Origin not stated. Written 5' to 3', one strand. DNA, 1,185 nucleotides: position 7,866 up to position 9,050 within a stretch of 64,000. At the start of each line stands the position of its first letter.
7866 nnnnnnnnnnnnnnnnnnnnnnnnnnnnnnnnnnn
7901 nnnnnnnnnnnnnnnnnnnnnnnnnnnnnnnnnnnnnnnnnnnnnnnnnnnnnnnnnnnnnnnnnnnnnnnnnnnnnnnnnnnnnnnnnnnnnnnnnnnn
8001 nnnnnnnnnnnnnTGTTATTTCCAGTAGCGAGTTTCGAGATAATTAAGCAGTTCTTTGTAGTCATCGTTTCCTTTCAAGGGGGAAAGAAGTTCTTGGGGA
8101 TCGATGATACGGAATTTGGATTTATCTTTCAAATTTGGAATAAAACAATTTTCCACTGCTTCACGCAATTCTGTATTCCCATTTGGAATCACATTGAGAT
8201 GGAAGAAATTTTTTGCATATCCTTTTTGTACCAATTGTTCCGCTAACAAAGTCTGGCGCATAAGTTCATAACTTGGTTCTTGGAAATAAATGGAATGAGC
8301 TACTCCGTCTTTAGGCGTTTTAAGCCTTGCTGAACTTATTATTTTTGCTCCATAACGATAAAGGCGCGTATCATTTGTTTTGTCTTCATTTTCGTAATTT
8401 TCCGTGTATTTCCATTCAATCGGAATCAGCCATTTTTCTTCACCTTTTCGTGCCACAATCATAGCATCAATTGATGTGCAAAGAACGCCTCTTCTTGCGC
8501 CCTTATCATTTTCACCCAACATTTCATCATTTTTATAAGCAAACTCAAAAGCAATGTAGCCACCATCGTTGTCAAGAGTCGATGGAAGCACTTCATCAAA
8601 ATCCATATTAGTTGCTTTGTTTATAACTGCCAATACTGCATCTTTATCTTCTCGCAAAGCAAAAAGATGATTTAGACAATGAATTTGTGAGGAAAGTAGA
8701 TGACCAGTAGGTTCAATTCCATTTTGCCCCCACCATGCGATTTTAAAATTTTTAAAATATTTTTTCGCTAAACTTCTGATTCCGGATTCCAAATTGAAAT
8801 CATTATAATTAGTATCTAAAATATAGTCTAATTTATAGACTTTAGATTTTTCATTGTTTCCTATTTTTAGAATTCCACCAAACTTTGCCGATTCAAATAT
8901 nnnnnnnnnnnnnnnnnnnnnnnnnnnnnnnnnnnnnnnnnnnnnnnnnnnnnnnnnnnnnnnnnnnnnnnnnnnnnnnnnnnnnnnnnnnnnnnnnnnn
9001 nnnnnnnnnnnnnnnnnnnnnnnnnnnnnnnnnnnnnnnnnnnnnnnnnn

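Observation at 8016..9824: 602-aa protein fusing two different PD-(D/E)xK modules, with no methyltransferase partner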

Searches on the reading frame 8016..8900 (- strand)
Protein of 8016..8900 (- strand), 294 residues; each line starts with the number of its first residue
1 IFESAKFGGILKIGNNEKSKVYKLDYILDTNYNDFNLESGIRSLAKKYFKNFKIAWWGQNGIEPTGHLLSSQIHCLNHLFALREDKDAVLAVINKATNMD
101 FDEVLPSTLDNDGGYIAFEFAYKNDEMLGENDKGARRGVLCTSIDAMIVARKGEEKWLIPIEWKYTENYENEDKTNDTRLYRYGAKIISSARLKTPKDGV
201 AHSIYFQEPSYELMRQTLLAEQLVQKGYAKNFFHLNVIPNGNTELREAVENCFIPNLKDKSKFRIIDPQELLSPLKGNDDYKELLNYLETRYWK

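Call 80: search_solved_structures(query=window:8016-8900:-, max_evalue=10)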
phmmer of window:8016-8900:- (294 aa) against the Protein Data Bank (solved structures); distinct sequences matched with E-value up to 10: 1.
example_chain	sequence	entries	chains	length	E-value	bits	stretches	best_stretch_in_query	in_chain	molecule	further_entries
7t2r_D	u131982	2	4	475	0.61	12.2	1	16-63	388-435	NiFe hydrogenase large subunit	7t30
